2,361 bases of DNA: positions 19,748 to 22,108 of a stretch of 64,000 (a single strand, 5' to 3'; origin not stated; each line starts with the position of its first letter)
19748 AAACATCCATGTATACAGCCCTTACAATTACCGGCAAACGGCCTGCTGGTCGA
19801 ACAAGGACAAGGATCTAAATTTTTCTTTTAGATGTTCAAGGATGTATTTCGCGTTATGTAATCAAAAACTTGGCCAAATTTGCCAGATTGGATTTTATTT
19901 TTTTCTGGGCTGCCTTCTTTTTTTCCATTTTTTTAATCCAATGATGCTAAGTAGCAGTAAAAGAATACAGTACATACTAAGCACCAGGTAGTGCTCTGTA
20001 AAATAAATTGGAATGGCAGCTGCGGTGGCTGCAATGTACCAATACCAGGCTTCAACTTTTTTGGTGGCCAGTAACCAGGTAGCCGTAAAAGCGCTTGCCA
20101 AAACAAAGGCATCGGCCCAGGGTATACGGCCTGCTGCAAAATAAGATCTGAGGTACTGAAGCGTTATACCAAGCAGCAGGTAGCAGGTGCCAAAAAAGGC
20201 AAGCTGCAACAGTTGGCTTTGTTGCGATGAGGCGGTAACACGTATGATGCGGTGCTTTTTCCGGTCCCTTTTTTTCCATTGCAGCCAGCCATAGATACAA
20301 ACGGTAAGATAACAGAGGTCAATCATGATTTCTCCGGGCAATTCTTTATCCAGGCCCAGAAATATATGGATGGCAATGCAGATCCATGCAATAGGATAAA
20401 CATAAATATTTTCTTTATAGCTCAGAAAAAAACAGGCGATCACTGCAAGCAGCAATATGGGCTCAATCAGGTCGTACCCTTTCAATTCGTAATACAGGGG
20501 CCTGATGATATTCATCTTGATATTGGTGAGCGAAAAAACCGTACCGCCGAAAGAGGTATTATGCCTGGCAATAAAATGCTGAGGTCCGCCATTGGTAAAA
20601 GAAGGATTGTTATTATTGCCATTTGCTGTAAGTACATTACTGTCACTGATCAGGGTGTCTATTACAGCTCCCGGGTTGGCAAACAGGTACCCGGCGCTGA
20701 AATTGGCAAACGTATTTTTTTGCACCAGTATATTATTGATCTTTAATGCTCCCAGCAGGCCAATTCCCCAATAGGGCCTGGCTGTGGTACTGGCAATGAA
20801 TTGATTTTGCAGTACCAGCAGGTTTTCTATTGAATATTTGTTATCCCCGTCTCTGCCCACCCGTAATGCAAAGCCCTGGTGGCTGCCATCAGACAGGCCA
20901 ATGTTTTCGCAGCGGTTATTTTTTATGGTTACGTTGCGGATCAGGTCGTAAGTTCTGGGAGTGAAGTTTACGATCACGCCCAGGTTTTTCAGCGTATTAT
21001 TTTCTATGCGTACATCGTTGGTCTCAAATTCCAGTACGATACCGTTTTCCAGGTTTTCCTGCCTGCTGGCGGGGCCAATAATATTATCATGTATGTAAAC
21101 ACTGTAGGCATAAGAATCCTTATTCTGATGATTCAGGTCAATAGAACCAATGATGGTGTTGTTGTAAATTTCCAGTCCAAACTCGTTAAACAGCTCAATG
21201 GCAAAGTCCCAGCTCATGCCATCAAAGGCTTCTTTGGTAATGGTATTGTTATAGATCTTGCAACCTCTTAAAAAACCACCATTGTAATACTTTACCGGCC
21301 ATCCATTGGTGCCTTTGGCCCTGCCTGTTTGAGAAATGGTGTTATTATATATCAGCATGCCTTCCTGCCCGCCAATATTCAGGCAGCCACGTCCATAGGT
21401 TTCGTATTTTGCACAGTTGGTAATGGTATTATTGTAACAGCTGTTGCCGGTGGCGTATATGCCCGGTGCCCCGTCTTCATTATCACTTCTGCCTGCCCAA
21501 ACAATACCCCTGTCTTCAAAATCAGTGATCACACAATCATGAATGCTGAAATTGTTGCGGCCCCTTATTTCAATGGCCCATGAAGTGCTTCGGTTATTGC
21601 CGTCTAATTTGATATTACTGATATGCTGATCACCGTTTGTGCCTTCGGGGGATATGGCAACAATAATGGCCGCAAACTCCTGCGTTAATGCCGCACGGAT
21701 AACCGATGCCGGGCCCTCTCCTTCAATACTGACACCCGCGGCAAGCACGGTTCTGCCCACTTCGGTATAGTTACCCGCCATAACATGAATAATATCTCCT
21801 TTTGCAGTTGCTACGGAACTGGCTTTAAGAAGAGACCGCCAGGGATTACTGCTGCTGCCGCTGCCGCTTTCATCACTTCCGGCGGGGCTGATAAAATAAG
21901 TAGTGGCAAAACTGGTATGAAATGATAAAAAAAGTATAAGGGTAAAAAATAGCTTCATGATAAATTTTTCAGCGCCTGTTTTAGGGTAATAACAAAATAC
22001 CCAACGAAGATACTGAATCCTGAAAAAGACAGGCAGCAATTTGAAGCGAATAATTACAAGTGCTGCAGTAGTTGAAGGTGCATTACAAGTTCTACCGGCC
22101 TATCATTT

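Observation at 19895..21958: In-frame fusion of a secreted right-handed beta-helix domain to a PnuC-like 7-TM transporter module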

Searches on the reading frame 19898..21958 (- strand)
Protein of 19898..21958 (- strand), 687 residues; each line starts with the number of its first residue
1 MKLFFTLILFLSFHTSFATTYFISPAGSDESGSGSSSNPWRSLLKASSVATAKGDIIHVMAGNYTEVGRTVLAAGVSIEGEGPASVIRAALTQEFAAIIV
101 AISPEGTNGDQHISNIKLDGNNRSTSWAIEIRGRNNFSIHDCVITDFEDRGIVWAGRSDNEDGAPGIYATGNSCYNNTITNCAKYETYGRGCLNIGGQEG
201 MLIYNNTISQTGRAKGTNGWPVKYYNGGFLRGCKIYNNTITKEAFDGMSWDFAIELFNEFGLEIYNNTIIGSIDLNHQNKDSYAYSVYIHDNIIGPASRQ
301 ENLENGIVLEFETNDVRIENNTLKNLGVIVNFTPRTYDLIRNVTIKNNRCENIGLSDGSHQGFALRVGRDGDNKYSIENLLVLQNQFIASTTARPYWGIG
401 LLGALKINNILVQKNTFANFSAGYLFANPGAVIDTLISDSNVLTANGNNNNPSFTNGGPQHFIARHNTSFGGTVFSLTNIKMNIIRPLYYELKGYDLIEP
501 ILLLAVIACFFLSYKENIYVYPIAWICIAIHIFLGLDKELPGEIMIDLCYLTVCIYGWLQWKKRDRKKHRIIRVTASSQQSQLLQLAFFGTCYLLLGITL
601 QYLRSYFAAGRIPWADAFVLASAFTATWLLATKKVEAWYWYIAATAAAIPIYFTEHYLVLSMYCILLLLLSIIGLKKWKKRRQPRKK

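Call 3: search_protein_families(library=pfam, proteins=[window:19898-21958:-], max_evalue=1)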
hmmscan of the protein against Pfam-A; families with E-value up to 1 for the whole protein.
window:19898-21958:- (687 aa): 1 family
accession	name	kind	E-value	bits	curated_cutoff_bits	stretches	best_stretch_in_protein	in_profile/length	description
PF04973.17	NMN_transporter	-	1.7e-31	110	27.3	1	498-680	3-175/175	Nicotinamide mononucleotide transporter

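Call 4: search_protein_families(library=ncbifam, proteins=[window:19898-21958:-], max_evalue=1)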
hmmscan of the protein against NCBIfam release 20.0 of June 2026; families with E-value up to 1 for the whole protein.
window:19898-21958:- (687 aa): 2 families
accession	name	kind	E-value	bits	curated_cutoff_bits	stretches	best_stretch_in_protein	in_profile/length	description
TIGR01528.1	NMN_trans_PnuC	equivalog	1.3e-12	48.1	42.45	1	497-681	3-184/187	nicotinamide riboside transporter PnuC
NF011926.0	PRK15397.1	subfamily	8.6e-09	35.6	335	2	475-606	4-130/239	nicotinamide riboside transporter PnuC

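Call 6: find_homologous_proteins(query=window:19898-21958:-)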
Query window:19898-21958:- (687 aa): 676 proteins with E <= 0.001 among 8000 candidates; the best 120 are listed.
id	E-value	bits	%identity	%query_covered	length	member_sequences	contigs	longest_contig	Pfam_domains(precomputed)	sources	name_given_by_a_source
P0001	4.9e-293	992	98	64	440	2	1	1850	PF04973.18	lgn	-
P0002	2.0e-286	970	60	100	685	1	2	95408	PF04973.18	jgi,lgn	jgi:nicotinamide mononucleotide transporter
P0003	1.1e-285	967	61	100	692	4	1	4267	PF04973.18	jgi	jgi:nicotinamide mononucleotide transporter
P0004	4.2e-283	959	59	100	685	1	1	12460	PF04973.18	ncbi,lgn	-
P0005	1.4e-282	957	60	100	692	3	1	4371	PF04973.18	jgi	jgi:nicotinamide mononucleotide transporter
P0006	5.3e-282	955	59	100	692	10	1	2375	PF04973.18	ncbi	-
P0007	4.1e-281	952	60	99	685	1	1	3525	PF04973.18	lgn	-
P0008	2.6e-280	950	59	100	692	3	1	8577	PF04973.18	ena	-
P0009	5.7e-272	922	59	100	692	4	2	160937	PF04973.18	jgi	jgi:nicotinamide mononucleotide transporter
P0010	6.2e-271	919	58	100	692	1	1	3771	PF13229.13,PF04973.18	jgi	jgi:nicotinamide mononucleotide transporter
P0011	3.7e-270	916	58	100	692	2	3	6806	PF04973.18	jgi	jgi:nicotinamide mononucleotide transporter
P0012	1.8e-269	914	58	98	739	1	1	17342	PF13229.13,PF04973.18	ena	-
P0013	2.7e-269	913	58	98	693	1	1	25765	PF04973.18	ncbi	-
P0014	5.5e-269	912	57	98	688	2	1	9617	PF04973.18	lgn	-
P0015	8.2e-268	908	57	98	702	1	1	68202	PF04973.18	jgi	jgi:nicotinamide mononucleotide transporter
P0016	4.4e-267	906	58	98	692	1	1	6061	PF13229.13,PF04973.18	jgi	jgi:nicotinamide mononucleotide transporter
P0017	1.9e-266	904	57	98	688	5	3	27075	PF04973.18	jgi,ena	-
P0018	2.7e-266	903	57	98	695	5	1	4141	PF04973.18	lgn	-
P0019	3.4e-266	903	57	100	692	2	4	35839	PF13229.13,PF04973.18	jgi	jgi:nicotinamide mononucleotide transporter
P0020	7.7e-265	898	57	99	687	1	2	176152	PF13229.13,PF04973.18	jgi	jgi:nicotinamide mononucleotide transporter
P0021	3.0e-264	896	57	100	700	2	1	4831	PF04973.18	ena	-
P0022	3.9e-264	896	57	100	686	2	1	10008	PF13229.13,PF04973.18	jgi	jgi:nicotinamide mononucleotide transporter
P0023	8.8e-264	895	56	100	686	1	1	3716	PF04973.18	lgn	-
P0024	9.7e-264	895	56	100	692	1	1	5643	PF13229.13,PF04973.18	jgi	jgi:nicotinamide mononucleotide transporter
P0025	3.3e-263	893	57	97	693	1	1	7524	PF04973.18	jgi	jgi:nicotinamide mononucleotide transporter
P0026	1.4e-262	891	56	98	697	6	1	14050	PF04973.18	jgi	jgi:nicotinamide mononucleotide transporter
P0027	3.2e-262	890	57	100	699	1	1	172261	PF04973.18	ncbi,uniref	ncbi:nicotinamide riboside transporter PnuC [Ferruginibacter sp. SUN106]|uniref:nicotinamide ribosid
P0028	4.9e-262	889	57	96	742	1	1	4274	PF04973.18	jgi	jgi:nicotinamide mononucleotide transporter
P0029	1.2e-261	888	56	99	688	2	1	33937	PF13229.13,PF04973.18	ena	-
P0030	4.7e-261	886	56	100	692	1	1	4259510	PF13229.13,PF04973.18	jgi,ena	-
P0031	1.4e-260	884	56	99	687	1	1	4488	PF13229.13,PF04973.18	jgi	jgi:nicotinamide mononucleotide transporter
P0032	1.8e-260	884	58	98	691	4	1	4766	PF13229.13,PF04973.18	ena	-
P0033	3.4e-260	883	56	100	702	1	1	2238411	PF16318.12,PF04973.18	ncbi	ncbi:nicotinamide riboside transporter PnuC [Ferruginibacter profundus]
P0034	7.1e-260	882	57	98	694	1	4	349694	PF13229.13,PF04973.18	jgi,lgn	jgi:nicotinamide mononucleotide transporter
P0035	1.2e-259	881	56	100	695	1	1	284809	PF04973.18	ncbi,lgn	-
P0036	1.3e-259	881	56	99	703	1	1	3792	PF04973.18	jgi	jgi:nicotinamide mononucleotide transporter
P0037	1.4e-259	881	55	100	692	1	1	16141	PF13229.13,PF04973.18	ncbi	-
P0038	2.5e-259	880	55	100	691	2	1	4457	PF04973.18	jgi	jgi:nicotinamide mononucleotide transporter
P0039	5.0e-259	879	56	99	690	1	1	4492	PF13229.13,PF04973.18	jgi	jgi:nicotinamide mononucleotide transporter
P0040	7.4e-258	875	56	99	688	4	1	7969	PF04973.18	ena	-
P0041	3.0e-257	873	56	98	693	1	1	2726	PF13229.13,PF04973.18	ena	-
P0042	1.4e-255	868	56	98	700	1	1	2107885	PF13229.13,PF04973.18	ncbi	ncbi:nicotinamide riboside transporter PnuC [Ferruginibacter sp.]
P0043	4.9e-255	866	54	98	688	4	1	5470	PF13229.13,PF04973.18,PF22842.4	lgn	-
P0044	5.7e-255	866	55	97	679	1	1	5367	PF13229.13,PF04973.18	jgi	jgi:nicotinamide mononucleotide transporter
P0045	6.7e-254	862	53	100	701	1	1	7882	PF04973.18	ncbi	-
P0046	1.3e-253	861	54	100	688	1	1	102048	PF13229.13,PF04973.18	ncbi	-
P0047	8.8e-253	859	55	100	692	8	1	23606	PF04973.18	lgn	-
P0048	1.7e-252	858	55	99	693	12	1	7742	PF04973.18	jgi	-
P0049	3.3e-252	857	53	100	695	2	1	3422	PF04973.18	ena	-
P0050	4.3e-252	856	55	100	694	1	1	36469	PF13229.13,PF04973.18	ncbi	-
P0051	5.0e-252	856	55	100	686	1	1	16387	PF13229.13,PF04973.18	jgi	jgi:nicotinamide mononucleotide transporter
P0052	6.2e-251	852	54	100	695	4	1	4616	PF13229.13,PF04973.18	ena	-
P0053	6.9e-251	852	55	97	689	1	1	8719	PF04973.18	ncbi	-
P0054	9.6e-251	852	53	99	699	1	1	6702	PF01040.24,PF04973.18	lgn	-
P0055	1.3e-250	851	55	99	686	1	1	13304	PF16318.12,PF13229.13,PF04973.18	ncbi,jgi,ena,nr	ncbi:MAG TPA: nicotinamide riboside transporter PnuC [Ferruginibacter sp.]|nr:nicotinamide riboside 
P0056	9.7e-250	848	53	100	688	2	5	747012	PF13229.13,PF04973.18,PF22842.4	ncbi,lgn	-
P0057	2.9e-249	847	53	100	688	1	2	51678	PF04973.18,PF22842.4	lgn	-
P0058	2.7e-248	844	54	100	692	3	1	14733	PF13229.13,PF04973.18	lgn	-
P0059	7.0e-248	842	53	99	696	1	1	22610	PF04973.18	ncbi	-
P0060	2.3e-247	841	55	99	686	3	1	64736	PF13229.13,PF04973.18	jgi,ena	-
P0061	3.8e-247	840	54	98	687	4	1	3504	PF13229.13,PF04973.18,PF22842.4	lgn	-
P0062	1.4e-246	838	53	100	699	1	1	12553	PF13229.13,PF04973.18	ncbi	-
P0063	1.6e-246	838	54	98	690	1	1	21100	PF13229.13,PF04973.18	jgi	jgi:nicotinamide mononucleotide transporter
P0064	2.3e-243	827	54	100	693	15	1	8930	PF04973.18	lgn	-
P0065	3.4e-242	824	54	98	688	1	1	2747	PF13229.13,PF04973.18,PF22842.4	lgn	-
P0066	1.5e-241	821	54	99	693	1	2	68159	PF04973.18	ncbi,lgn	-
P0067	3.5e-240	817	57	91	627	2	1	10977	PF16318.12,PF13229.13,PF04973.18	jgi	-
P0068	2.0e-239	814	53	100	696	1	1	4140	PF04973.18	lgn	-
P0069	6.0e-239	813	53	100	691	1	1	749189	PF04973.18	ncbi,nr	ncbi:MAG: nicotinamide mononucleotide transporter [Bacteroidetes bacterium]|nr:nicotinamide mononucl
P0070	3.1e-238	810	52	98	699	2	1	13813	PF04973.18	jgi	jgi:nicotinamide mononucleotide transporter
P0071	3.8e-238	810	52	100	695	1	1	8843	PF04973.18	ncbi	-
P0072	4.8e-236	803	52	99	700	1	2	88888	PF13229.13,PF04973.18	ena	-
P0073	1.4e-235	802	53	99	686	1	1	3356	PF04973.18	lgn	-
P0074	9.8e-232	789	51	100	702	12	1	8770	PF13229.13,PF04973.18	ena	-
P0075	5.5e-231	787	56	89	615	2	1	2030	PF13229.13,PF04973.18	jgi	-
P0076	4.9e-230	783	52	100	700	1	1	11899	PF04973.18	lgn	-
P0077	5.3e-230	783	50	100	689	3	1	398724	PF04973.18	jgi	jgi:nicotinamide mononucleotide transporter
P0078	1.2e-227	775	52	98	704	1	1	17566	PF04973.18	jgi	jgi:nicotinamide mononucleotide transporter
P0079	1.5e-221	755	49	99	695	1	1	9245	PF04973.18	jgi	jgi:nicotinamide mononucleotide transporter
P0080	2.0e-212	725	48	100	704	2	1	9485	PF04973.18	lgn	-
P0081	4.7e-212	724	48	100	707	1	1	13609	PF04973.18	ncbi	-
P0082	1.7e-211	722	48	99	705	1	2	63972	PF04973.18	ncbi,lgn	-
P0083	6.5e-211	720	48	100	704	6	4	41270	PF13229.13,PF04973.18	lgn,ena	-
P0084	9.2e-211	720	51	99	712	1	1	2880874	PF04973.18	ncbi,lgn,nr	ncbi:nicotinamide riboside transporter PnuC [Ferruginibacter sp.]|nr:hypothetical protein [Ferrugini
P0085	1.9e-209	715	47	99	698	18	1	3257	PF13229.13,PF04973.18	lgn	-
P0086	1.2e-208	713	48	96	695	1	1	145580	PF04973.18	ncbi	-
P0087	1.9e-205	702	47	98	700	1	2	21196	PF13229.13,PF04973.18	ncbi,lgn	-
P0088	7.3e-205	700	49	98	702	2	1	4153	PF04973.18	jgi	jgi:nicotinamide mononucleotide transporter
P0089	1.8e-203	696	47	98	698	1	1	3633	PF13229.13,PF04973.18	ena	-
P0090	5.0e-202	691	47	100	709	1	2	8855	PF13229.13,PF04973.18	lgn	-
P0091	2.1e-201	689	46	97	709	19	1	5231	PF13229.13,PF04973.18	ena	-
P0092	1.1e-199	683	46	100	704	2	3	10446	PF13229.13,PF04973.18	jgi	jgi:nicotinamide mononucleotide transporter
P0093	8.9e-199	680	45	100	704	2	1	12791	PF13229.13,PF04973.18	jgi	jgi:nicotinamide mononucleotide transporter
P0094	3.6e-198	678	46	99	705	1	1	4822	PF04973.18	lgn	-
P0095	1.4e-196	673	45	100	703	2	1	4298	PF13229.13,PF04973.18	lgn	-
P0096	1.8e-194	666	45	100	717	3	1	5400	PF04973.18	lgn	-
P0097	6.0e-193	661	45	100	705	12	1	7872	PF04973.18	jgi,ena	-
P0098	2.1e-192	659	45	100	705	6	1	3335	PF04973.18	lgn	-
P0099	1.3e-191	656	45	97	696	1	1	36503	PF04973.18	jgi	jgi:nicotinamide mononucleotide transporter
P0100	1.4e-191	656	44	100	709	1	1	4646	PF13229.13,PF04973.18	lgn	-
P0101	1.8e-191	656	44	97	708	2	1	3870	PF04973.18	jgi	jgi:nicotinamide mononucleotide transporter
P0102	3.0e-190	652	46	96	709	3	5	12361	PF04973.18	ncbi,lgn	ncbi:MAG: nicotinamide riboside transporter PnuC [Ferruginibacter sp.]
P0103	2.1e-187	642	43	98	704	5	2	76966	PF04973.18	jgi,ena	-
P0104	8.7e-187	640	44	99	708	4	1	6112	PF04973.18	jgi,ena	-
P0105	1.5e-186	640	43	98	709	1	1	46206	PF13229.13,PF04973.18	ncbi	-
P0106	2.6e-185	636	45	100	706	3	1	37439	PF13229.13,PF04973.18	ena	-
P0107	3.9e-185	635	44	100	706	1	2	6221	PF04973.18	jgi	jgi:nicotinamide mononucleotide transporter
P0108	1.9e-184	633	44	99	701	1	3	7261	PF13229.13,PF04973.18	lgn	-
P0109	5.8e-184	631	45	97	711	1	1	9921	PF13229.13,PF04973.18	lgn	-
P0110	6.1e-184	631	44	100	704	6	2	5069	PF04973.18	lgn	-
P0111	1.0e-183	630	44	97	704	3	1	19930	PF13229.13,PF04973.18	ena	-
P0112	2.9e-183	629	44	98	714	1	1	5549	PF16318.12,PF04973.18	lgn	-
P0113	7.0e-183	628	42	98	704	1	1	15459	PF04973.18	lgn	-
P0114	1.1e-182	627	43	100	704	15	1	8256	PF04973.18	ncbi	-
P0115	2.9e-182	625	44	100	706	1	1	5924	PF13229.13,PF04973.18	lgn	-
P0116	3.7e-182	625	43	100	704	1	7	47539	PF04973.18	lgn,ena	-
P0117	6.3e-182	624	43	100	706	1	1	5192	PF04973.18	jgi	jgi:nicotinamide mononucleotide transporter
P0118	1.4e-181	623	43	98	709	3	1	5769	PF13229.13,PF04973.18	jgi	jgi:nicotinamide mononucleotide transporter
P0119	5.3e-181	621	44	100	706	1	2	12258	PF04973.18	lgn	-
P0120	1.7e-180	620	43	99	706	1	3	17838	PF04973.18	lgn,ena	-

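Call 12: find_encoding_contigs(protein=P0033, flank=10000, max_places=2)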
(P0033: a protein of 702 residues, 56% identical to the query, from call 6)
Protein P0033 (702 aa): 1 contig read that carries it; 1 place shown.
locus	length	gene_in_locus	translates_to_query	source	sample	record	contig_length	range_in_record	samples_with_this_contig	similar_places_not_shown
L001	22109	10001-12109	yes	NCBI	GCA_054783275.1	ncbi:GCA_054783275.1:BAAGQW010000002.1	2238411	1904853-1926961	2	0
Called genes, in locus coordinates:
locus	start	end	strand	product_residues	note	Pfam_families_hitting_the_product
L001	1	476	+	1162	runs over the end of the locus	PF00704:Glyco_hydro_18, PF01522:Polysacc_deac_1, PF13506:Glyco_transf_21, PF13641:Glyco_tranf_2_3, PF00535:Glycos_transf_2, PF10111:Glyco_tranf_2_2, PF01644:Chitin_synth_1, PF13632:Glyco_trans_2_3, +1 more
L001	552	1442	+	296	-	PF00902:TatC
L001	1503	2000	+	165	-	PF02502:LacAB_rpiB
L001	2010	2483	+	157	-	-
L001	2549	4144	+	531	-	PF04389:Peptidase_M28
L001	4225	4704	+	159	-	-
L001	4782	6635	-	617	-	PF01433:Peptidase_M1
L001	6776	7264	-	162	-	-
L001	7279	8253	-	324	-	PF01916:DS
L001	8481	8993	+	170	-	PF02357:NusG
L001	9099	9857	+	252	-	PF19567:CpsB_CapC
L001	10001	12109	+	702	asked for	PF16318:DUF4957 (faint), PF04973:NMN_transporter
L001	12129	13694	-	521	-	PF05199:GMC_oxred_C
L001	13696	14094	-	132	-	-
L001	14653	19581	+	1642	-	PF17963:Big_9 (faint), PF16967:TcfC (faint), PF00801:PKD (faint), PF02669:KdpC (faint), PF07495:Y_Y_Y (faint), PF22352:K319L-like_PKD, PF22352:K319L-like_PKD, PF18962:Por_Secre_tail, +8 more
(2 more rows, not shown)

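Call 13: find_encoding_contigs(protein=P0069, flank=10000, max_places=2)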
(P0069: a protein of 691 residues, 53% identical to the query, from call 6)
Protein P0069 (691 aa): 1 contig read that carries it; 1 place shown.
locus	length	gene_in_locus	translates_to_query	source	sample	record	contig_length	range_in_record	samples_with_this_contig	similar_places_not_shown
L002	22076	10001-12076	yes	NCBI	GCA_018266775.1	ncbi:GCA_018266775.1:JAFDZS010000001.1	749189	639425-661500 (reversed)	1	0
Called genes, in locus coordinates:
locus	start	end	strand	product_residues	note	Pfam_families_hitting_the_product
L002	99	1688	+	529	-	PF04389:Peptidase_M28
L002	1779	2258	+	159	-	-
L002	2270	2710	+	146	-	-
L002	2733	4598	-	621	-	PF01433:Peptidase_M1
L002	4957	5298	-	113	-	-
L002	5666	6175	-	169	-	-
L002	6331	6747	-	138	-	-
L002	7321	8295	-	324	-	PF01916:DS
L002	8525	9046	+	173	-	PF02357:NusG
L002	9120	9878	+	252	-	PF19567:CpsB_CapC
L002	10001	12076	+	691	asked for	PF04973:NMN_transporter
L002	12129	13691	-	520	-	PF05199:GMC_oxred_C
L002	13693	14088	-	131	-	-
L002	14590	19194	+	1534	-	PF00801:PKD (faint), PF21027:Sde0182_C (faint), PF22352:K319L-like_PKD, PF18911:PKD_4 (weak), PF22352:K319L-like_PKD, PF17963:Big_9 (weak), PF22352:K319L-like_PKD, PF18962:Por_Secre_tail, +3 more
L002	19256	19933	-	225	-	-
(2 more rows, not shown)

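Call 14: find_encoding_contigs(protein=P0084, flank=10000, max_places=2)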
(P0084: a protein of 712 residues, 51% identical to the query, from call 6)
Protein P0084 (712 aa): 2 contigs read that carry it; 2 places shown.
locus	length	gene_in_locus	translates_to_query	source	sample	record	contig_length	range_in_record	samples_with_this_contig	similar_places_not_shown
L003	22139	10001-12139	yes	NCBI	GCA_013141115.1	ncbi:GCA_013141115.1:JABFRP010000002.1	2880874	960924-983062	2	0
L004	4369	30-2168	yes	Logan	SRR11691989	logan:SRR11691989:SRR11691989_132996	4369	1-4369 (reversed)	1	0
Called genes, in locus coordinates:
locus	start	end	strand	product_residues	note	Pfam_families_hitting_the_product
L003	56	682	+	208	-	-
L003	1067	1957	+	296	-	PF00902:TatC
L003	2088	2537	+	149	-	PF02502:LacAB_rpiB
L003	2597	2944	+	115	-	-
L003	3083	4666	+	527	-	PF02225:PA (weak), PF04389:Peptidase_M28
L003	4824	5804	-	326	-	PF01916:DS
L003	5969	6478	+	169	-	PF02357:NusG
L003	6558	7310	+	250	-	PF19567:CpsB_CapC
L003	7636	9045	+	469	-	PF03062:MBOAT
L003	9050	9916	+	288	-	-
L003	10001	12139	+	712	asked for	PF04973:NMN_transporter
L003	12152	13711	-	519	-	PF05199:GMC_oxred_C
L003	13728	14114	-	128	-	-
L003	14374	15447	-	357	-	PF00535:Glycos_transf_2, PF13641:Glyco_tranf_2_3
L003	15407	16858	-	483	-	-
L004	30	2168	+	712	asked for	PF04973:NMN_transporter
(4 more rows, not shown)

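Call 15: search_solved_structures(query=window:19898-21958:-, max_evalue=1, show_alignments=2)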
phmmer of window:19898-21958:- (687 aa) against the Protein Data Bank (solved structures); distinct sequences matched with E-value up to 1: 0.

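Call 25: find_related_loci(query=A1, collection=genome_contigs, flank=10000)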
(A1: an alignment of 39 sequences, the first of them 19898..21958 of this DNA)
Query A1 (687 aa) in genome_contigs; peptide patterns used: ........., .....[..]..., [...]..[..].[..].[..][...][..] (x = any residue, [..] = any of these).
158 stretches matched a pattern; 110 encode a relative of the query (tblastn E <= 1e-3); the best 80 are kept; 75 distinct loci.
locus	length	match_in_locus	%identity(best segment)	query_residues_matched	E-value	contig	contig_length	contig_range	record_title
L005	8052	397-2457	60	1-687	0e+0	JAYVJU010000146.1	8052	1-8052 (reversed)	MAG: Ferruginibacter sp. isolate GL53_Down_metabinner_17 GL53_Down_metabinner_17_145, whole genome shotgun sequence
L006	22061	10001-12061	59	1-687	0e+0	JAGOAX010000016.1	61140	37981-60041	MAG: Ferruginibacter sp. isolate Go_SlAct_bin_317 Go_SlAct_1424_length_61140_cov_16.868864, whole genome shotgun sequenc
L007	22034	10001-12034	57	1-678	0e+0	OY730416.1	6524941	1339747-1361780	MAG: uncultured Ferruginibacter sp. isolate 52100660-89e0-41f3-aa4d-b5ad2bee9e90 genome assembly, chromosome: 1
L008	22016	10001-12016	56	16-687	0e+0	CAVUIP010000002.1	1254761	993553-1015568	MAG: uncultured Chitinophagaceae bacterium isolate MFD04651.bin.2.94 genome assembly, contig: contig_13242, whole genome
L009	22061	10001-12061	55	1-687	0e+0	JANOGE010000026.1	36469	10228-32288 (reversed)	MAG: Chitinophagaceae bacterium isolate SOY_64_metabat_276 SOY_64_k141_3771452, whole genome shotgun sequence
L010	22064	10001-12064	56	1-687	0e+0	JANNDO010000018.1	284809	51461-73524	MAG: Chitinophagaceae bacterium isolate OTE_75_metabat_63 OTE_75_k141_2856657, whole genome shotgun sequence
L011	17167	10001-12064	55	1-687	0e+0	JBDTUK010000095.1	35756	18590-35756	MAG: Ferruginibacter sp. isolate cluster3_bin.42 NODE_3278_length_35756_cov_8.035013, whole genome shotgun sequence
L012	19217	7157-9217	54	1-687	0e+0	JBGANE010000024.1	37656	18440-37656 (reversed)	MAG: Ferruginibacter sp. isolate MAG_AAO_H10.25 AAOH10-25_opera_contig_3971, whole genome shotgun sequence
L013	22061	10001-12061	53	1-687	0e+0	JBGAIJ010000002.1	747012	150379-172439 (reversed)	MAG: Ferruginibacter sp. isolate MAG_AAO_H125.22 AAOH125-22_opera_contig_24, whole genome shotgun sequence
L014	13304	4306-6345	55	1-682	0e+0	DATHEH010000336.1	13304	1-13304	MAG TPA_asm: Ferruginibacter sp. isolate SMAG_U12416 k141_560101, whole genome shotgun sequence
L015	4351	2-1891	56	54-681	0e+0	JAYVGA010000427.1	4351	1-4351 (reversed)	MAG: Chitinophagaceae bacterium isolate GL45_Down_metabinner_8 GL45_Down_metabinner_8_426, whole genome shotgun sequence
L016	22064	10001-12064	53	1-686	0e+0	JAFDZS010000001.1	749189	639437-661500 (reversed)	MAG: Bacteroidetes bacterium isolate SZAS-9 BACT-AMP-5__1__length-749189, whole genome shotgun sequence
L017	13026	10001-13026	48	1-687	0e+0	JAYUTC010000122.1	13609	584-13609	MAG: Ferruginibacter sp. isolate GL119_DN_metabinner_10 GL119_DN_metabinner_10_121, whole genome shotgun sequence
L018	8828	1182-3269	48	1-686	0e+0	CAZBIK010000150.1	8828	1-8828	MAG TPA_asm: uncultured Ferruginibacter sp. isolate SRP302447_co2_180 genome assembly, contig: NODE_22282_length_8828_co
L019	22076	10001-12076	51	1-682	0e+0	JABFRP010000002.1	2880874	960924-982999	MAG: Ferruginibacter sp. isolate P-RSF-NP-03 c_000000000003, whole genome shotgun sequence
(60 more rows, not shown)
